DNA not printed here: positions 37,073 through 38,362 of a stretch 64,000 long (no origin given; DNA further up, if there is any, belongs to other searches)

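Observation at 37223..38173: XdhC-family maturation factor fused to a YHS-type metal-binding domain, directly downstream of coxL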

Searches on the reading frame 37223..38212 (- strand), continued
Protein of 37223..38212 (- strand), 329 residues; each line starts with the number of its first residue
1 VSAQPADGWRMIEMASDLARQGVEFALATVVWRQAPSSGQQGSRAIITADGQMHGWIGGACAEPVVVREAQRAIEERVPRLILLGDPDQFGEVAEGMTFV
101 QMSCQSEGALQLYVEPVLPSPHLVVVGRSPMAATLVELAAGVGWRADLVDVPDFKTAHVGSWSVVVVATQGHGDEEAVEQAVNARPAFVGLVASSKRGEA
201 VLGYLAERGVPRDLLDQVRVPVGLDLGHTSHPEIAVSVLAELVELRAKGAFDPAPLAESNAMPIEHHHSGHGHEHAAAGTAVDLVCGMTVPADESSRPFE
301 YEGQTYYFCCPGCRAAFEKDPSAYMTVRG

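Call 19: find_related_loci(query=A1, collection=genome_contigs, flank=6000)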
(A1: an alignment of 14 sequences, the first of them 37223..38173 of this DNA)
Query A1 (316 aa) in genome_contigs; peptide patterns used: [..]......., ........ (x = any residue, [..] = any of these).
599 stretches matched a pattern (row limit reached: there are more); 513 encode a relative of the query (tblastn E <= 1e-3); the best 80 are kept; 80 distinct loci.
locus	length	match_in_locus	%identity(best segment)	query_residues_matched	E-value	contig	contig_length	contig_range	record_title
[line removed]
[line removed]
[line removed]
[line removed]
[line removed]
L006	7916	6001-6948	87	1-316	3e-179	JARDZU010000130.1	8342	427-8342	MAG: Acidimicrobiia bacterium isolate C_No_T0_bin.14 scaffold_3050, whole genome shotgun sequence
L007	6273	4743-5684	82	1-316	1e-172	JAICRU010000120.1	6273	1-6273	MAG: Acidimicrobiia bacterium isolate TY_ISSM_2_bin.47 k141_1266320_length_6273_cov_9.0000, whole genome shotgun sequenc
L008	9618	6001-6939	81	1-316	1e-165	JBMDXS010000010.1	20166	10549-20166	MAG: Acidimicrobiia bacterium isolate FBaSoil1_17 FBaSoil1_contig10, whole genome shotgun sequence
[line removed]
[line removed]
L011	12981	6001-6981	72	2-313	3e-156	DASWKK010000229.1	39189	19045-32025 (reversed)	MAG TPA_asm: Acidimicrobiia bacterium isolate SMAG_U2920 k141_683373, whole genome shotgun sequence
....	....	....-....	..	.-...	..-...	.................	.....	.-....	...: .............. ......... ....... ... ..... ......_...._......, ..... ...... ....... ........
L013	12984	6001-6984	73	2-313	4e-154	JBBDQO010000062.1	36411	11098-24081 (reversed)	MAG: Acidimicrobiia bacterium isolate LejiaC_64_14 Lejia_C_2668_length_36411_cov_7, whole genome shotgun sequence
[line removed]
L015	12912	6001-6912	74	2-313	2e-151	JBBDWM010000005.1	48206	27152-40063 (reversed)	MAG: Acidimicrobiia bacterium isolate LejiaD_63_54 Lejia_D_1273_length_48206_cov_34, whole genome shotgun sequence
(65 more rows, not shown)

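Call 21: search_dna_similar(query=window:37223-38173:-, collection=plasmids, mode=protein, max_rows=40, max_evalue=0.00001)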
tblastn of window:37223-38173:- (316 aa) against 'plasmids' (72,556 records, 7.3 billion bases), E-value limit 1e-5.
Records with a match: 90; places in all: 91; records where one place covers at least 80% of the query: 6.
Best place of each record, by identity: <60% 90.
By first word of the organism name: Rhizobium 11; Arthrobacter 8; Haloarcula 6; Sulfitobacter 6; Natrinema 4; Clostridium 4; Deinococcus 3; Roseivivax 3; Escherichia 3; Caballeronia 2; and 31 more.
By predicted mobility (MOB-suite, as given by PLSDB): non-mobilizable 63; conjugative 21; mobilizable 6.
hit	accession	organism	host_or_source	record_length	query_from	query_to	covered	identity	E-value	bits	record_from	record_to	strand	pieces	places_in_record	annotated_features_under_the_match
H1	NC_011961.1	Thermomicrobium roseum DSM 5159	-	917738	1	314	99%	39.5%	2e-64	227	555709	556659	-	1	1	XdhC family protein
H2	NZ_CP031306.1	Natronorubrum bangense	Cell culture,The Bange salt-alkaline ...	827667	12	312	95%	36.4%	5e-47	176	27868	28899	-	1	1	XdhC family protein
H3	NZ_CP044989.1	Deinococcus sp. AJ005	single cell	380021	3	313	98%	32.9%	4e-38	150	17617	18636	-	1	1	XdhC family protein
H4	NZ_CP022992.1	Paraburkholderia aromaticivorans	-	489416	5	314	98%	31.6%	2e-41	160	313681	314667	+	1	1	XdhC family protein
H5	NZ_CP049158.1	Caballeronia sp. SBC1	whole organism,soil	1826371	12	314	96%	30.2%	2e-35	142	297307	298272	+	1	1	none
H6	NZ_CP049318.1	Caballeronia sp. SBC2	whole organism,soil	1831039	12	314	96%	30.2%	2e-35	142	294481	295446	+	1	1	none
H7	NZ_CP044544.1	Bradyrhizobium betae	Beta vulgaris,Cell culture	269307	1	236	75%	36.2%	7e-34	138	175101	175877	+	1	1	XdhC family protein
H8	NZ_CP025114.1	Bradyrhizobium sp. SK17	whole organism,agricultural soil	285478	1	236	75%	36.2%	7e-34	138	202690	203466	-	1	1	XdhC family protein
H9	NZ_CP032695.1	Rhizobium jaguaris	Calliandra grandiflora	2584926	12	241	73%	37.0%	3e-36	145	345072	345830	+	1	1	none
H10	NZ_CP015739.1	Shinella sp. HZN7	-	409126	1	235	74%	35.1%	9e-28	120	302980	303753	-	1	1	XdhC family protein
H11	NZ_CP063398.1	Rhizobium sp. SL42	Amphicarpaea bracteata,Whole ...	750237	1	236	75%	34.6%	2e-36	145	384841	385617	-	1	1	XdhC/CoxI family protein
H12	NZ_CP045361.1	Roseivivax sp. THAF40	pure culture,Surface of a polyethylene ...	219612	12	233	70%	36.5%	7e-35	141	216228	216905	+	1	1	XdhC family protein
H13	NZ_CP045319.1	Roseivivax sp. THAF197b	pure culture,Surface of a polyethylene ...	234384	12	233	70%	36.5%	7e-35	141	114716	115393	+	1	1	XdhC family protein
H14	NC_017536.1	Afipia carboxidovorans OM4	-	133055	1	236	75%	34.2%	1e-27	120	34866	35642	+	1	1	XdhC family protein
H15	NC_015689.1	Afipia carboxidovorans OM5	-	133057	1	236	75%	34.2%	1e-27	120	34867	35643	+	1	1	XdhC family protein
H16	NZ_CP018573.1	Marivivens sp. JLT3646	cell culture,shallow-sea hydrothermal ...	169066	1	233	74%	33.5%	2e-30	128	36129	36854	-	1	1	XdhC family protein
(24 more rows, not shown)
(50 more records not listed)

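Call 22: get_annotated_region(hit=H15, flank=9000)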
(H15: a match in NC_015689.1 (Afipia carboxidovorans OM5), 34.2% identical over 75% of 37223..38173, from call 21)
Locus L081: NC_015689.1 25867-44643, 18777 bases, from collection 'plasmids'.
description: Afipia carboxidovorans OM5 plasmid pHCG3, complete sequence
organism: Afipia carboxidovorans OM5 (NCBI taxid 504832)
taxonomy: Bacteria; Pseudomonadota; Alphaproteobacteria; Hyphomicrobiales; Nitrobacteraceae; Afipia; Afipia carboxidovorans; Afipia carboxidovorans OM5
host: -; source: -; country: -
typing (MOB-suite, as given by PLSDB): conjugative; replicon rep_cluster_503; relaxase MOBQ; mating-pair formation MPF_T
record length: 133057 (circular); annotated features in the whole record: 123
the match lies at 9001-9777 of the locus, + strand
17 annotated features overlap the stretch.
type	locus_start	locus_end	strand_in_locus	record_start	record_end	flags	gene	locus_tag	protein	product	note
CDS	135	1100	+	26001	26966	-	-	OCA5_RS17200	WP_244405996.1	transporter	-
CDS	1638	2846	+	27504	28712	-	-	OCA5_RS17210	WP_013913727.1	MHYT domain-containing protein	-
CDS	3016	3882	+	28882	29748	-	coxM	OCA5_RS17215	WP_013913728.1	carbon monoxide dehydrogenase medium subunit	-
CDS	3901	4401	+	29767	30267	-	coxS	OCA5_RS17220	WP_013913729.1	carbon monoxide dehydrogenase small subunit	-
CDS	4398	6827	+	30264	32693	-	-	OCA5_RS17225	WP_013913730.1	aerobic carbon-monoxide dehydrogenase large subunit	-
CDS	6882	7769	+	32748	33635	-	-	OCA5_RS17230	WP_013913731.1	MoxR family ATPase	-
CDS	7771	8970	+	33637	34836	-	-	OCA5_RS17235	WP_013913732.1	VWA domain-containing protein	-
CDS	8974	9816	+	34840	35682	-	-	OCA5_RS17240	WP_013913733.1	XdhC family protein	-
CDS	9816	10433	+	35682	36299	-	-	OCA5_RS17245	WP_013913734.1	carbon monoxide dehydrogenase subunit G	-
CDS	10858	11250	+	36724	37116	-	-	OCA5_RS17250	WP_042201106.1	MHYT domain-containing protein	-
CDS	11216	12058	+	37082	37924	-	-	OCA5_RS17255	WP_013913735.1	MHYT domain-containing protein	-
CDS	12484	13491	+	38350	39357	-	-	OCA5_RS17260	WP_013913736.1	XdhC family protein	-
CDS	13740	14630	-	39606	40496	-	-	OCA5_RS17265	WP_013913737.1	DMT family transporter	GO:0055085 - transmembrane transport [Evidence IEA]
CDS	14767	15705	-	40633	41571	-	-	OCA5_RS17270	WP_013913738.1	LysR family transcriptional regulator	-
CDS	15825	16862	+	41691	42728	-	-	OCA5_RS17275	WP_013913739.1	class 1 fructose-bisphosphatase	GO:0005975 - carbohydrate metabolic process [Evidence IEA]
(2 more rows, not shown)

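Call 23: get_annotated_region(hit=H1, flank=8000)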
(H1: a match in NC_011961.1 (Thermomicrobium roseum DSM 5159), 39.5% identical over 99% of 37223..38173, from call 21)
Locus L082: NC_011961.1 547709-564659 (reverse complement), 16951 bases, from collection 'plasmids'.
description: Thermomicrobium roseum DSM 5159 plasmid unnamed, complete sequence
organism: Thermomicrobium roseum DSM 5159 (NCBI taxid 309801)
taxonomy: Bacteria; Thermomicrobiota; Thermomicrobia; Thermomicrobiales; Thermomicrobiaceae; Thermomicrobium; Thermomicrobium roseum; Thermomicrobium roseum DSM 5159
host: -; source: -; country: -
typing (MOB-suite, as given by PLSDB): non-mobilizable
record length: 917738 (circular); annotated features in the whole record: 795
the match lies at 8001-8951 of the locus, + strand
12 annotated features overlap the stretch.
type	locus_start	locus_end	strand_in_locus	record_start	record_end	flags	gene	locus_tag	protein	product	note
CDS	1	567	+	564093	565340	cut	-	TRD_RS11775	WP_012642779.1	GAF domain-containing sensor histidine kinase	-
CDS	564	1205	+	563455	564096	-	-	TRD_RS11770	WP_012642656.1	response regulator transcription factor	GO:0000160 - phosphorelay signal transduction system [Evidence IEA]; GO:0006355 - regulation of DNA-templated ...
CDS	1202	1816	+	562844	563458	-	-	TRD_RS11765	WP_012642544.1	nucleotidyltransferase family protein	-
CDS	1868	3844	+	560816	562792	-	-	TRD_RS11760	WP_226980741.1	S9 family peptidase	-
CDS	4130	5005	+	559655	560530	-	-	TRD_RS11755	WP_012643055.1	xanthine dehydrogenase family protein subunit M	-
CDS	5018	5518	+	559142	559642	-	-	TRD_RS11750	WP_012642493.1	(2Fe-2S)-binding protein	-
CDS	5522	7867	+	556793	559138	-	-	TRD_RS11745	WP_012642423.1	aerobic carbon-monoxide dehydrogenase large subunit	-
CDS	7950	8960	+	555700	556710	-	-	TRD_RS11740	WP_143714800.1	XdhC family protein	-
CDS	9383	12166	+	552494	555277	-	acnA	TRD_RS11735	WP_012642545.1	aconitate hydratase AcnA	GO:0006099 - tricarboxylic acid cycle [Evidence IEA]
CDS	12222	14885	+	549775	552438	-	-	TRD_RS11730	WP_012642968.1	pitrilysin family protein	-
CDS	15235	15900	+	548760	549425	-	-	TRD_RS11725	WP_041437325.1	chlorite dismutase family protein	-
CDS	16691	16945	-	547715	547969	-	-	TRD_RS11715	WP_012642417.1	hypothetical protein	-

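Call 24: get_annotated_region(hit=H2, flank=8000)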
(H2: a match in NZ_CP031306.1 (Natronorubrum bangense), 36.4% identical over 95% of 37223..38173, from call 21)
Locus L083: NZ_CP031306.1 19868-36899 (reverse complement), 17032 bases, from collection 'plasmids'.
description: Natronorubrum bangense strain JCM 10635 plasmid unnamed1, complete sequence
organism: Natronorubrum bangense (NCBI taxid 61858)
taxonomy: Archaea; Euryarchaeota; Halobacteria; Halobacteriales; Natrialbaceae; Natronorubrum; Natronorubrum bangense
host: -; source: Cell culture,The Bange salt-alkaline lake in Tibet; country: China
typing (MOB-suite, as given by PLSDB): non-mobilizable
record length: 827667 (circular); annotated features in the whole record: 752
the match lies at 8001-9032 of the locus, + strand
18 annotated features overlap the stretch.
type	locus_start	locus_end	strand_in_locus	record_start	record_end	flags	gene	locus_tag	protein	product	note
CDS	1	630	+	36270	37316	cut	-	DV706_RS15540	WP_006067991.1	phytoene/squalene synthase family protein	GO:0008299 - isoprenoid biosynthetic process [Evidence IEA]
CDS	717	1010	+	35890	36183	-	-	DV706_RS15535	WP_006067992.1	hypothetical protein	-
CDS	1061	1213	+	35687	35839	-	-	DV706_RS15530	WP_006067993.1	AbrB/MazE/SpoVT family DNA-binding domain-containing protein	-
CDS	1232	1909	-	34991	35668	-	-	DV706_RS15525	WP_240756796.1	nucleotidyltransferase family protein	-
CDS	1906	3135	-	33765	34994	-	-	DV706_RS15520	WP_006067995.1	molybdopterin molybdotransferase MoeA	-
CDS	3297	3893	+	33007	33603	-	-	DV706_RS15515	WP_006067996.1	SRPBCC domain-containing protein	-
CDS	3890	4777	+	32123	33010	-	-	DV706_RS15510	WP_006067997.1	xanthine dehydrogenase family protein subunit M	-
CDS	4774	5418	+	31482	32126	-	-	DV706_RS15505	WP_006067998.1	(2Fe-2S)-binding protein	-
CDS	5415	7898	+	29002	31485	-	-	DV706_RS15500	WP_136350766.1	aerobic carbon-monoxide dehydrogenase large subunit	-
CDS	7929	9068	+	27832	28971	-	-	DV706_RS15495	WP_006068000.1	XdhC family protein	-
CDS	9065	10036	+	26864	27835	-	-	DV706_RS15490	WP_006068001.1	MoxR family ATPase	-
CDS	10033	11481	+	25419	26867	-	-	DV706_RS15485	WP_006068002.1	VWA domain-containing protein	-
CDS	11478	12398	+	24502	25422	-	-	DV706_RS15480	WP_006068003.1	DUF364 domain-containing protein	-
CDS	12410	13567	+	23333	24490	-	-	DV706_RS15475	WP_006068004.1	XdhC/CoxI family protein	-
CDS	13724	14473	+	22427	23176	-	-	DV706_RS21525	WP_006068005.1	hypothetical protein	-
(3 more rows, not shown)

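Call 25: get_annotated_region(hit=H3, flank=8000)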
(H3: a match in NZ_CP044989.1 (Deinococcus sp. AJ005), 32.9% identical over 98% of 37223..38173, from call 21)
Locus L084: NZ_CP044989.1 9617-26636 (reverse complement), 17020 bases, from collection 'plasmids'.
description: Deinococcus sp. AJ005 plasmid p380k, complete sequence
organism: Deinococcus sp. AJ005 (NCBI taxid 2652443)
taxonomy: Bacteria; Deinococcota; Deinococci; Deinococcales; Deinococcaceae; Deinococcus; Deinococcus sp. AJ005
host: -; source: single cell; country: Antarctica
typing (MOB-suite, as given by PLSDB): non-mobilizable
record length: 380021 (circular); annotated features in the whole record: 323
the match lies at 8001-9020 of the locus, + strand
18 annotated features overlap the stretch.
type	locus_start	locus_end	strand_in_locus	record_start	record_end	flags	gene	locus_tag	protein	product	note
CDS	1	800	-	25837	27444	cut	-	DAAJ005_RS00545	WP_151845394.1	HD domain-containing phosphohydrolase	-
CDS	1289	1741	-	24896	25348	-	-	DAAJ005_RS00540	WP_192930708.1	hypothetical protein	-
CDS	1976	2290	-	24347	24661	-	-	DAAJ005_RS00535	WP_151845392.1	hypothetical protein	-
CDS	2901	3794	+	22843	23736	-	-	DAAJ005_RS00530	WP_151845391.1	xanthine dehydrogenase family protein subunit M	-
CDS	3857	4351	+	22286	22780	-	-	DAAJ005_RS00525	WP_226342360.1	(2Fe-2S)-binding protein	-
CDS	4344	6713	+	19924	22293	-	-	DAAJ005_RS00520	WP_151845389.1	aerobic carbon-monoxide dehydrogenase large subunit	-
CDS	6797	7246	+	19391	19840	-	-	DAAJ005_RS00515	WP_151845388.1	carbon monoxide dehydrogenase subunit G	-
CDS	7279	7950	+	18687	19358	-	-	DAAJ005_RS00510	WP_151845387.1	TIGR02466 family protein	-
CDS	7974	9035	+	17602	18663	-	-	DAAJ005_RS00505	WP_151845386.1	XdhC family protein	-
CDS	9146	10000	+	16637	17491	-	-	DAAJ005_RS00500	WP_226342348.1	MoxR family ATPase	-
CDS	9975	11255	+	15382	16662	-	-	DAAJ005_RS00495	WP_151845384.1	VWA domain-containing protein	-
CDS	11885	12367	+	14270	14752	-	-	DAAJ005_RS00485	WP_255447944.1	transposase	-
CDS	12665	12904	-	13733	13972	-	-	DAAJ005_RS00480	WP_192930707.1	IS1 family transposase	GO:0006313 - DNA transposition [Evidence IEA]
CDS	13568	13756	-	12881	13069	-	-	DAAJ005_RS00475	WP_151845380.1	DUF6440 family protein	-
CDS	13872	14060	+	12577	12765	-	-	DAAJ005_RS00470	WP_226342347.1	hypothetical protein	-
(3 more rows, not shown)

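Call 26: get_annotated_region(hit=H4, flank=8000)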
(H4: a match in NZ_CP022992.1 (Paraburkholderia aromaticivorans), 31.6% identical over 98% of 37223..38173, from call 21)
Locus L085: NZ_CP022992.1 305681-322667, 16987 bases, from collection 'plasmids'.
description: Paraburkholderia aromaticivorans strain BN5 plasmid pBN2, complete sequence
organism: Paraburkholderia aromaticivorans (NCBI taxid 2026199)
taxonomy: Bacteria; Pseudomonadota; Betaproteobacteria; Burkholderiales; Burkholderiaceae; Paraburkholderia; Paraburkholderia aromaticivorans
host: -; source: -; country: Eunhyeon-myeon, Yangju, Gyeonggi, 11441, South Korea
typing (MOB-suite, as given by PLSDB): non-mobilizable; mating-pair formation MPF_T
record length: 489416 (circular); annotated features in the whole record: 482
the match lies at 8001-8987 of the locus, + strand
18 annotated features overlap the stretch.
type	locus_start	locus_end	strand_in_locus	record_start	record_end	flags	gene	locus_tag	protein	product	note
CDS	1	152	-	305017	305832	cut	-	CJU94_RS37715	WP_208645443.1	LytTR family DNA-binding domain-containing protein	-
CDS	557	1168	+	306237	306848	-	-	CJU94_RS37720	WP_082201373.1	OmpW family outer membrane protein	-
CDS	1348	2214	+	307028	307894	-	-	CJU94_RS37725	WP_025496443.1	xanthine dehydrogenase family protein subunit M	-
CDS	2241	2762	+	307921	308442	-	-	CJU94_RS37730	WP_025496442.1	(2Fe-2S)-binding protein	-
CDS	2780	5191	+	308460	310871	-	-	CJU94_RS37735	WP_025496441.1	aerobic carbon-monoxide dehydrogenase large subunit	-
CDS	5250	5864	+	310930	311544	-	-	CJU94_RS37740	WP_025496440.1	SRPBCC family protein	-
CDS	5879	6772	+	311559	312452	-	-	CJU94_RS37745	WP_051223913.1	MoxR family ATPase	-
CDS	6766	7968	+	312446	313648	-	-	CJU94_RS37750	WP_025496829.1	VWA domain-containing protein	-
CDS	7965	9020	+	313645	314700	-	-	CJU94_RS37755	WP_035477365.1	XdhC family protein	-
CDS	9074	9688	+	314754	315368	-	-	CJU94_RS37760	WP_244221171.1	nucleotidyltransferase family protein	-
CDS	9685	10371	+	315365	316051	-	-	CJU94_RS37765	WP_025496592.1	hypothetical protein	-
CDS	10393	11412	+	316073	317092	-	-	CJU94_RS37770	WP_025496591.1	XdhC family protein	-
CDS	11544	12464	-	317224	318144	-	-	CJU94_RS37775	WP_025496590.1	LysR family transcriptional regulator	-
CDS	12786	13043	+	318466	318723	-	-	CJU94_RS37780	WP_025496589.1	hypothetical protein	-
CDS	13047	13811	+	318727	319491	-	-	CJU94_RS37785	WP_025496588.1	HAD family hydrolase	-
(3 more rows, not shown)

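Call 27: get_annotated_region(hit=H5, flank=8000)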
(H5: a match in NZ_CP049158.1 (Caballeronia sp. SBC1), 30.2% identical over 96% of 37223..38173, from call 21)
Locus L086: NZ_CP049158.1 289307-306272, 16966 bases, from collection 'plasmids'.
description: Caballeronia sp. SBC1 plasmid pSBC1_2, complete sequence
organism: Caballeronia sp. SBC1 (NCBI taxid 2705548)
taxonomy: Bacteria; Pseudomonadota; Betaproteobacteria; Burkholderiales; Burkholderiaceae; Caballeronia; Caballeronia sp. SBC1
host: -; source: whole organism,soil; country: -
typing (MOB-suite, as given by PLSDB): mobilizable; relaxase MOBP
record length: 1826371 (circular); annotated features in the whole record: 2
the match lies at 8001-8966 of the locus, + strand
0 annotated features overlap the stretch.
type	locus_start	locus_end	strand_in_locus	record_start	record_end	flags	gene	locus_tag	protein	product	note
